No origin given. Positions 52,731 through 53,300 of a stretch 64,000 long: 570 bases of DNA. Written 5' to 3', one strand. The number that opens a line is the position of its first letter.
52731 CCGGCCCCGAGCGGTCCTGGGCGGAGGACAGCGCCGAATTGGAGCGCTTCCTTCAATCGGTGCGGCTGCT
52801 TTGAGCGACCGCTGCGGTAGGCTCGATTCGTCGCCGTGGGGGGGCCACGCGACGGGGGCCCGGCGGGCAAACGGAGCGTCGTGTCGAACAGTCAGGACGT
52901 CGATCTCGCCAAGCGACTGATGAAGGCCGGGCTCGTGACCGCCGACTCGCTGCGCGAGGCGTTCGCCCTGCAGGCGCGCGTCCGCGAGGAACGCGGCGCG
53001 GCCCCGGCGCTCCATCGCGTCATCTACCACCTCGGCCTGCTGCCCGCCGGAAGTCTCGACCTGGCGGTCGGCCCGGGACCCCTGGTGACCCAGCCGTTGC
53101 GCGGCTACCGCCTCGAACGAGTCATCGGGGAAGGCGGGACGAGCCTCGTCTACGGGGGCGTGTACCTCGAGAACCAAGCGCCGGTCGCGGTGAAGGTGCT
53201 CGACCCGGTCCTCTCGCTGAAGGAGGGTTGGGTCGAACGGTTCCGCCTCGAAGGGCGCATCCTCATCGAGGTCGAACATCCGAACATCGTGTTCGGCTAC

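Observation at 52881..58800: Ser/Thr kinase - YkgJ Cys-cluster protein - secreted VIT/vWA protein - HEAT-repeat protein block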

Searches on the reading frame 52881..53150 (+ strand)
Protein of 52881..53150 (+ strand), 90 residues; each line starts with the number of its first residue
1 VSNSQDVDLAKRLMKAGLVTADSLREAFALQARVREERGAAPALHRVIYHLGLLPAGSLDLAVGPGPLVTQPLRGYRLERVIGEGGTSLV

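Call 36: search_protein_families(library=pfam, proteins=[window:52881-53150:+], max_evalue=1)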
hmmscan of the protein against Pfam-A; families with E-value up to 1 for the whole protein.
window:52881-53150:+ (90 aa): 0 families

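Call 106: search_solved_structures(query=A5, max_evalue=10)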
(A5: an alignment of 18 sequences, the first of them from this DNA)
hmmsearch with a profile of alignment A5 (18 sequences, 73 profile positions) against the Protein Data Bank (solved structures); distinct sequences matched with E-value up to 10: 38.
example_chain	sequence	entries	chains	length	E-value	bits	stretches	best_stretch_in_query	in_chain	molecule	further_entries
5orq_A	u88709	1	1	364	1.3e-06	31.5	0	16-39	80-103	cPPR-Telo1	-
5orm_A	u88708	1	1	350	2.5e-06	30.6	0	16-39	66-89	cPPR-Telo1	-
4wsl_A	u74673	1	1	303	4.9e-06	29.7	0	16-39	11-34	Pentatricopeptide repeat protein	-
4wn4_A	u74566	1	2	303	1.1e-05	28.5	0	16-39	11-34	Pentatricopeptide repeat protein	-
4pjr_A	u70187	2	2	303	1.6e-05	28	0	16-39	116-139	Pentatricopeptide repeat protein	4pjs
4pjq_A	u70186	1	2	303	2.2e-05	27.6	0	16-38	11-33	Pentatricopeptide repeat protein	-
6f8l_G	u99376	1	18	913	0.00011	25.3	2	9-59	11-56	Type IV pilus assembly protein PilF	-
6een_D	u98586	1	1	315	0.00011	25.3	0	17-40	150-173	Designer Pentatricopeptide Protein dPPR10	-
6een_C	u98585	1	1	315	0.00038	23.6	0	17-40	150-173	Designer Pentatricopeptide Protein dPPR10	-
6een_B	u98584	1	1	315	0.00072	22.7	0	17-39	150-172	Designer Pentatricopeptide Protein dPPR10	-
6een_A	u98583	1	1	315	0.0008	22.6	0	17-39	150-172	Designer Pentatricopeptide Protein dPPR10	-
5htl_A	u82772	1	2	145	0.013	18.6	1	9-64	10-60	MSHA biogenesis protein MshE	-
4ozs_A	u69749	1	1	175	0.016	18.4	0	17-39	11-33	Alpha solenoid protein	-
7lkm_A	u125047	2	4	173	0.027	17.7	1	9-64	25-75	Pilus biogenesis protein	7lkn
7lko_B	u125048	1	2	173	0.028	17.6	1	9-64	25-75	Pilus biogenesis protein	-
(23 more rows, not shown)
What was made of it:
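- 52881..54179 (+): Soluble Hanks-type Ser/Thr kinase: conserved N-terminal domain of about 65 aa, catalytic domain, Pro-rich tail ending in poly-Arg. The N-domain profile weakly matches MshEN-type domains (6f8l E=1e-4, 5htl E=0.013; call 106).
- Closest known: MshEN / T2SSE_N c-di-GMP-binding domain. Same: The N-terminal domain of the kinase aligns in register with these domains (E from 1e-4 to 0.07; call 106).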

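Call 107: search_protein_families(library=pfam, alignment_id=A5, max_evalue=10)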
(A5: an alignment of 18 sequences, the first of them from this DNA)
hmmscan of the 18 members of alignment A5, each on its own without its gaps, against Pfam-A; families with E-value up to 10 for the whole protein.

A. member 1, seq(74 aa): 0 families

B. families by the number of members that match (of 18 scanned): 10 families
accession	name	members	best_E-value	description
PF20432.4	Xre-like-HTH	1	0.042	Antitoxin Xre-like helix-turn-helix domain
PF11165.13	DUF2949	1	0.078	Protein of unknown function (DUF2949)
PF03965.22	Penicillinase_R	1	0.11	Penicillinase repressor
PF01316.27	Arg_repressor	1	0.11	Arginine repressor, DNA binding domain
PF18081.7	FANC_SAP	1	0.15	Fanconi anemia-associated nuclease SAP domain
PF23843.2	DUF7210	1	0.15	Domain of unknown function (DUF7210)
PF11065.13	DUF2866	1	0.16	Protein of unknown function (DUF2866)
PF22532.2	WIV_dom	1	0.16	Nonstructural protein, WIV domain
PF10415.14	FumaraseC_C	1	0.17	Fumarase C C-terminus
PF23814.1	DUF7185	1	0.18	Family of unknown function (DUF7185)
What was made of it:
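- Closest known: MshEN / T2SSE_N c-di-GMP-binding domain. Different: Pfam gives no hit (calls 36, 107).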
